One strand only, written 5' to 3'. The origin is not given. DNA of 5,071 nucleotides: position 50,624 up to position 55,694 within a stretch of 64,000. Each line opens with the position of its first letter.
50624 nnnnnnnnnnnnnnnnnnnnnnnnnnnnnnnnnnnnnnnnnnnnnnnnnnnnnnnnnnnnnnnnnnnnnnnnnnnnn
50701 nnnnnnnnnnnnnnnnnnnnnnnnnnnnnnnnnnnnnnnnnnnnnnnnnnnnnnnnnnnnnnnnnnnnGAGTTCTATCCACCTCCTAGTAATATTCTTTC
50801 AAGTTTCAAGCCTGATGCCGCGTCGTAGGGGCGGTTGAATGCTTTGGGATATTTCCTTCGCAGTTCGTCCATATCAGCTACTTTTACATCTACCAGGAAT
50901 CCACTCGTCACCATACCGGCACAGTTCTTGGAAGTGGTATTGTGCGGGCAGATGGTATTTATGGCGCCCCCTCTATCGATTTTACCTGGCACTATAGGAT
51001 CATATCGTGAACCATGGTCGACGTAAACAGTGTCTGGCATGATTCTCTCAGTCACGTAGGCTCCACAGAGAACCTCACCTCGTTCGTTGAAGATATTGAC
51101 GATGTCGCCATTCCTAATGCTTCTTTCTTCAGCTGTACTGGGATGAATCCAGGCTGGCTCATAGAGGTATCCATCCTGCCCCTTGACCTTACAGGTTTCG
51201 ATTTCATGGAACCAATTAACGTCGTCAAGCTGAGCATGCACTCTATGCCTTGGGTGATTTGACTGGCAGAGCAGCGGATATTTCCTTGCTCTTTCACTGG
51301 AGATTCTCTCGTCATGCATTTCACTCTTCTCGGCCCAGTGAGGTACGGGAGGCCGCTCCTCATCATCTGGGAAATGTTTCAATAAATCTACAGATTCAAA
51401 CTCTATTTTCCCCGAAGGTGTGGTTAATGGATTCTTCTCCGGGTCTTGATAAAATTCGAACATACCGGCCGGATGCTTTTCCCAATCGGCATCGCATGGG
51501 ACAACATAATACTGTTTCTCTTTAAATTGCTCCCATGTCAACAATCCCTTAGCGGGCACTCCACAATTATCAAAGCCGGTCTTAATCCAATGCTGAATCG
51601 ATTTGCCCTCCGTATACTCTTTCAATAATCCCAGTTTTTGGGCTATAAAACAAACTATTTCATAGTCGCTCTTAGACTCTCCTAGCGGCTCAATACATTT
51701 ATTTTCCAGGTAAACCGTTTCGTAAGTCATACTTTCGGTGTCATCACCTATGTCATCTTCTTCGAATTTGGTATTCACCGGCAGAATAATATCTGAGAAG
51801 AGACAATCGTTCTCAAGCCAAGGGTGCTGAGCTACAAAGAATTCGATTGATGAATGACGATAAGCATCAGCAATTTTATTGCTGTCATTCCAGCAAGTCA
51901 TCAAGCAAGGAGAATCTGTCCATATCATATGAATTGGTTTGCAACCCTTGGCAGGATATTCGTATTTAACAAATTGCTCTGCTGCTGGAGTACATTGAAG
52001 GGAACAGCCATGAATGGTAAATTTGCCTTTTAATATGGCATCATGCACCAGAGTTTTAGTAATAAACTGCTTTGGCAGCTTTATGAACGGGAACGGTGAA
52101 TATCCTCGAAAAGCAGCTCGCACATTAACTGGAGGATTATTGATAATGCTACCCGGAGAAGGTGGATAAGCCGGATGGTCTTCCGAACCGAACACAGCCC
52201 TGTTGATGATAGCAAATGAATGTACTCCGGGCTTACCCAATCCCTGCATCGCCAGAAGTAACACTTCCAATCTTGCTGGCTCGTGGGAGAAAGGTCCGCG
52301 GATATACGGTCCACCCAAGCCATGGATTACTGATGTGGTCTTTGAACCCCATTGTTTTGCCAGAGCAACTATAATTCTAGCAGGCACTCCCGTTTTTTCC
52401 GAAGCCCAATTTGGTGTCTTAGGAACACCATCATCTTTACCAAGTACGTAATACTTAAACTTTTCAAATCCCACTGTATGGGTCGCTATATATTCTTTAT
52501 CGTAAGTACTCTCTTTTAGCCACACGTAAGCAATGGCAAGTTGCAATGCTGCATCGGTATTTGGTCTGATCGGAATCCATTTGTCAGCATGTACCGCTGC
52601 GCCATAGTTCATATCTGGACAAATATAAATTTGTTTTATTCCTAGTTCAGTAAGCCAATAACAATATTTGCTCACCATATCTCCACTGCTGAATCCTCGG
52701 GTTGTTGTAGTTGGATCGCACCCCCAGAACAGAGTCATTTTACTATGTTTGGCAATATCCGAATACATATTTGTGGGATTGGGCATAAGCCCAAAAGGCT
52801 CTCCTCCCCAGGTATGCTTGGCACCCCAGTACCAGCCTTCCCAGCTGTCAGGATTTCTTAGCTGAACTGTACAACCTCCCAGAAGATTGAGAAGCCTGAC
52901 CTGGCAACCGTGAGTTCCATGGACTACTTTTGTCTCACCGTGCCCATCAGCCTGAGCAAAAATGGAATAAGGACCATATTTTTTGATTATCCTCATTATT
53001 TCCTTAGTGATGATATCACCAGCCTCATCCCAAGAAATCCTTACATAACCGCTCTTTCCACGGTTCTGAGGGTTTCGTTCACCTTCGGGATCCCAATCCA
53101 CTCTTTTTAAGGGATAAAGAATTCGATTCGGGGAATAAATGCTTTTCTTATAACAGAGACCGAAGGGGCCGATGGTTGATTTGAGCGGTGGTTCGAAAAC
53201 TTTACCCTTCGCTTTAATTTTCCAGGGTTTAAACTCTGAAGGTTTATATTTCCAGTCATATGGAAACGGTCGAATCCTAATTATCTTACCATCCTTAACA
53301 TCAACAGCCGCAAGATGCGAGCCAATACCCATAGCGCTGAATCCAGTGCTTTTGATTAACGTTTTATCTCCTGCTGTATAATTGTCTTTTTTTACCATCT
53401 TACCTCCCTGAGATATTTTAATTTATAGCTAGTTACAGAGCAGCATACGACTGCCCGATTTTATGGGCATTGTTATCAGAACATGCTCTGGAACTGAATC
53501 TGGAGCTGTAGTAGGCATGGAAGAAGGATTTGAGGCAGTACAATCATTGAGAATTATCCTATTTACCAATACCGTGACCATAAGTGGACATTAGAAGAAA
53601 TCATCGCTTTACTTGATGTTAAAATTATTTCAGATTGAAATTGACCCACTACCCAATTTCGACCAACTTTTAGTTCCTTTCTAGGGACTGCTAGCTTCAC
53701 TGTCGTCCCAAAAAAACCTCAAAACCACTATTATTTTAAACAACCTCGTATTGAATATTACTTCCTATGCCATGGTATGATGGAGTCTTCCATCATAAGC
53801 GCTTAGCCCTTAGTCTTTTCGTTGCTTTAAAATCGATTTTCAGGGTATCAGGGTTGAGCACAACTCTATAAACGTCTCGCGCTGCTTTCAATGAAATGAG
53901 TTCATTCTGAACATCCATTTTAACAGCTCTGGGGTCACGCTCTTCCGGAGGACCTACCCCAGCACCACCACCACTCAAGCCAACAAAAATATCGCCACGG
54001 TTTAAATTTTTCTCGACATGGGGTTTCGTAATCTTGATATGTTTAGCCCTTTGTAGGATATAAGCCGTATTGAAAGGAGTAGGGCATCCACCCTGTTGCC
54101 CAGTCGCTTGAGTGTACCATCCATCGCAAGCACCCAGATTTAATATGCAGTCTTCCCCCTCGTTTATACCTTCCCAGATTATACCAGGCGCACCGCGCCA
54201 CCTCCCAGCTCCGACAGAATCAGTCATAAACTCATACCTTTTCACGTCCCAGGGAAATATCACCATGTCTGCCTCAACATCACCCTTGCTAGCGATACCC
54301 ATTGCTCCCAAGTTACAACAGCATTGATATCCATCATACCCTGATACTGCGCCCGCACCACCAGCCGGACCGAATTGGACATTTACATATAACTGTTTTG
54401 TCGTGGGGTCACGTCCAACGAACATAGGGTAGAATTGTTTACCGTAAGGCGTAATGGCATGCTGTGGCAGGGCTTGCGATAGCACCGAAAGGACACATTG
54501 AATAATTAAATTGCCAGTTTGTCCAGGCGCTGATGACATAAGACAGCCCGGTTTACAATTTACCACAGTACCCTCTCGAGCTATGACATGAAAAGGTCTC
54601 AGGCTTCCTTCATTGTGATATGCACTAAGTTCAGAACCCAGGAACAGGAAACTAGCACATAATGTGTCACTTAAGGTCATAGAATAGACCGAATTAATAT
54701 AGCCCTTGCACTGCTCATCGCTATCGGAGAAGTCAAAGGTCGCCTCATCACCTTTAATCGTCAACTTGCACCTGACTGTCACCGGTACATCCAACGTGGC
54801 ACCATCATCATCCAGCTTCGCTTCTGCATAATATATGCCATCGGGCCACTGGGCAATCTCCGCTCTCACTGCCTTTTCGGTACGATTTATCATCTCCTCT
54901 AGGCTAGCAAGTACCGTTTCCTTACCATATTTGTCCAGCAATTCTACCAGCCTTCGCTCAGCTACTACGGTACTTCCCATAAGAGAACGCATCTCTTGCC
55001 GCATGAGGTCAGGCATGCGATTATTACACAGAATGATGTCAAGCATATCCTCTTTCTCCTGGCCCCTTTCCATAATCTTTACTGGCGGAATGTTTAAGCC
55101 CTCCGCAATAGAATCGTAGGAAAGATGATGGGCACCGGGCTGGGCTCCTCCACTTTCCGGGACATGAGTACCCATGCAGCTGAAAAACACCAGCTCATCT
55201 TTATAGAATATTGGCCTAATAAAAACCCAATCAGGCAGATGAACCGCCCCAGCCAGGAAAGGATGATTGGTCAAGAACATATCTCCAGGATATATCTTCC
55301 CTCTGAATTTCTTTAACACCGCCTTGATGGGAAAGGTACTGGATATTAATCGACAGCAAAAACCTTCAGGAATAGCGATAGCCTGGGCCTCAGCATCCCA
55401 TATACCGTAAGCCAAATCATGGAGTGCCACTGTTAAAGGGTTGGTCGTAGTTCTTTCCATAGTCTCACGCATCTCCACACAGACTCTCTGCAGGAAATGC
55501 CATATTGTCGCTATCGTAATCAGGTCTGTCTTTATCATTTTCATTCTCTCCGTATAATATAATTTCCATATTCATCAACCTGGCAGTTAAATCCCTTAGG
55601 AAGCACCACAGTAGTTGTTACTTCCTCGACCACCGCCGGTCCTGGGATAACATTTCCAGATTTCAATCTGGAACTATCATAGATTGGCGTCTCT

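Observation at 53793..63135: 5.1-kb tandem duplication of hyuB-hyuA in which each copy carries one intact and one disrupted gene, in complementary fashion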

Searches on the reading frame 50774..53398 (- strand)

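Call 8: search_protein_families(library=pfam, proteins=[window:50774-53398:-])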
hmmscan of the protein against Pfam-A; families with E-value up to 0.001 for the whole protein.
window:50774-53398:- (874 aa): 3 families
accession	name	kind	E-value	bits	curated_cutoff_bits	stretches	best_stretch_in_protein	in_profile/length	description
PF00384.28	Molybdopterin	-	1.7e-23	83.7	24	1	92-587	1-352/353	Molybdopterin oxidoreductase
PF01568.27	Molydop_binding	-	8.4e-17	61.6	26.8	1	747-822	30-98/110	Molydopterin dinucleotide binding domain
PF21423.2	AhtL-like_1st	-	3.5e-12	46.2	27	1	32-84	5-53/55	Pyrogallol hydroxytransferase large subunit-like, domain 1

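Call 51: search_protein_families(library=ncbifam, proteins=[window:50774-53398:-], max_evalue=0.001)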
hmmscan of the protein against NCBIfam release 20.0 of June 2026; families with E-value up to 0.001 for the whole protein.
window:50774-53398:- (874 aa): 20 families
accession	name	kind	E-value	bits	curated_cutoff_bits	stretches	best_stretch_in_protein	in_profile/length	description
TIGR00509.1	bisC_fam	subfamily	2.1e-110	370.2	1017.55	2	488-839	412-752/772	molybdopterin guanine dinucleotide-containing S/N-oxide reductase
TIGR02166.1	dmsA_ynfE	subfamily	5e-99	332.4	777.7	2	488-821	454-775/794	DMSO/selenate family reductase complex A subunit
NF011682.0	PRK15102.1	equivalog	4.5e-92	309.5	909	1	84-838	85-807/829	trimethylamine-N-oxide reductase TorA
TIGR02164.1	torA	equivalog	3.7e-88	296.6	1465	1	84-837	81-802/824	trimethylamine-N-oxide reductase TorA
NF011566.1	PRK14990.1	exception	3.9e-72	243.5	1600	2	487-819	473-793/814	dimethylsulfoxide reductase subunit A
NF041885.1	selenate_YnfE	exception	1.7e-62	211.4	1675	2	488-821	461-786/805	selenate/tellurate reductase subunit YnfE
NF041884.1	selenate_YnfF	exception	7.7e-58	196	1650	2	488-822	454-780/798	selenate/tellurate reductase subunit YnfF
TIGR03479.1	DMSO_red_II_alp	subfamily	5.7e-44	150.4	984.75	3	80-307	108-306/913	molybdopterin-dependent oxidoreductase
NF012032.0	PRK15488.1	equivalog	9.7e-40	136.3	694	4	268-359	241-326/759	thiosulfate reductase PhsA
TIGR01591.1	Fdh-alpha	equivalog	4.7e-35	120.8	666.25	3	240-362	171-287/672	formate dehydrogenase subunit alpha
NF047855.1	AssmNtatRedNasC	equivalog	3.7e-20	71.8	1100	3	267-359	222-308/708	assimilatory nitrate reductase catalytic subunit NasC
NF041714.1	arsenate_red_ArrA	equivalog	1.3e-18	66.6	1600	2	85-315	98-303/848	arsenate respiratory reductase molybdopterin-containing subunit ArrA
TIGR01580.1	narG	equivalog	4.4e-18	64.3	1084.15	2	111-302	150-322/1235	nitrate reductase subunit alpha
NF041783.2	mnquin_red_QrcB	equivalog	6.2e-15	54.4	440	1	255-351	240-324/695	menaquinone reductase molybdopterin-binding-like subunit QrcB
NF042978.1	EthbenzDh_ebdA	equivalog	3.9e-12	44.8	2000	1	81-308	131-329/977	ethylbenzene dehydrogenase subunit alpha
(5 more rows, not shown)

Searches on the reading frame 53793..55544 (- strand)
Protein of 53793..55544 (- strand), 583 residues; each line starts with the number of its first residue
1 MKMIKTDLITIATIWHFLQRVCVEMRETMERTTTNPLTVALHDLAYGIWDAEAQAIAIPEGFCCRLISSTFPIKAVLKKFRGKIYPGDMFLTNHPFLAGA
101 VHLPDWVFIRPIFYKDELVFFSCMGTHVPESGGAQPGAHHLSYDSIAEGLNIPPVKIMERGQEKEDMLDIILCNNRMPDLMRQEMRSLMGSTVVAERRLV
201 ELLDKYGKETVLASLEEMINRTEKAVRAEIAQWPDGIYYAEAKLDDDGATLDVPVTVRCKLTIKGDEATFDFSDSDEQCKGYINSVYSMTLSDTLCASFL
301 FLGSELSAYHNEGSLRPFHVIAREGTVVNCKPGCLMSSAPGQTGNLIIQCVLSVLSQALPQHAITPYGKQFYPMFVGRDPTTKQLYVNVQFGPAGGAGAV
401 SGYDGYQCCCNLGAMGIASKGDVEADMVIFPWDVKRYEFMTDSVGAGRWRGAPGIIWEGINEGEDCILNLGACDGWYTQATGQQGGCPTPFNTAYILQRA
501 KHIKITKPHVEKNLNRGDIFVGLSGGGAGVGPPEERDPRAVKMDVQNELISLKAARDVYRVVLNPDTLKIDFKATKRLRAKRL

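Call 8: search_protein_families(library=pfam, proteins=[window:53793-55544:-])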
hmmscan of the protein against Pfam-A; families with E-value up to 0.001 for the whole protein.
window:53793-55544:- (583 aa): 1 family
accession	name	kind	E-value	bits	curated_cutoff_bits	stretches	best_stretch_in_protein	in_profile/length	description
PF02538.19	Hydantoinase_B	-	4.7e-112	375.5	26.8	1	7-533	1-519/519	Hydantoinase B/oxoprolinase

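Call 11: find_encoding_contigs(protein=window:53793-55544:-, flank=10000, max_places=10)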
Protein window:53793-55544:- (583 aa): no gene with exactly this product is on record in the collection.

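Call 50: search_solved_structures(query=window:53793-55544:-, max_evalue=0.00001)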
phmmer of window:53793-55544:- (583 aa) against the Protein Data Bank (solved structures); distinct sequences matched with E-value up to 0.00001: 5.
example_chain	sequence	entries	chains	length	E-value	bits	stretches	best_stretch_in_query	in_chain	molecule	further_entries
6yra_B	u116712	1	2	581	2.3e-61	211.2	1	6-579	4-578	Hydantoinase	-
7hk5_A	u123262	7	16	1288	1.7e-48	168.7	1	14-576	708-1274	N-methylhydantoinase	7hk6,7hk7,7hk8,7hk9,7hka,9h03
5l9w_A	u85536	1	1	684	3.4e-30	108.3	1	61-279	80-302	Acetophenone carboxylase delta subunit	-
5m45_A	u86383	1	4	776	1.4e-07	33.6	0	16-140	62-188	Acetone carboxylase alpha subunit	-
5svb_A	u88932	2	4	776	2.7e-07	32.7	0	16-140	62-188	Acetone carboxylase alpha subunit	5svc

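Call 51: search_protein_families(library=ncbifam, proteins=[window:53793-55544:-], max_evalue=0.001)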
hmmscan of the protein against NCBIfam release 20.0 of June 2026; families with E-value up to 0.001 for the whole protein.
window:53793-55544:- (583 aa): 2 families
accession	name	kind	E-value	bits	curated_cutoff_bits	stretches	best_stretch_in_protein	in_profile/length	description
NF050157.1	CapLactmsBetCapB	equivalog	8.3e-81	272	1000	1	7-580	2-576/577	caprolactamase subunit beta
NF042976.1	AcphenoCarb_ApcD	equivalog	1.6e-30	106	1500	2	47-277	69-302/685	acetophenone carboxylase subunit delta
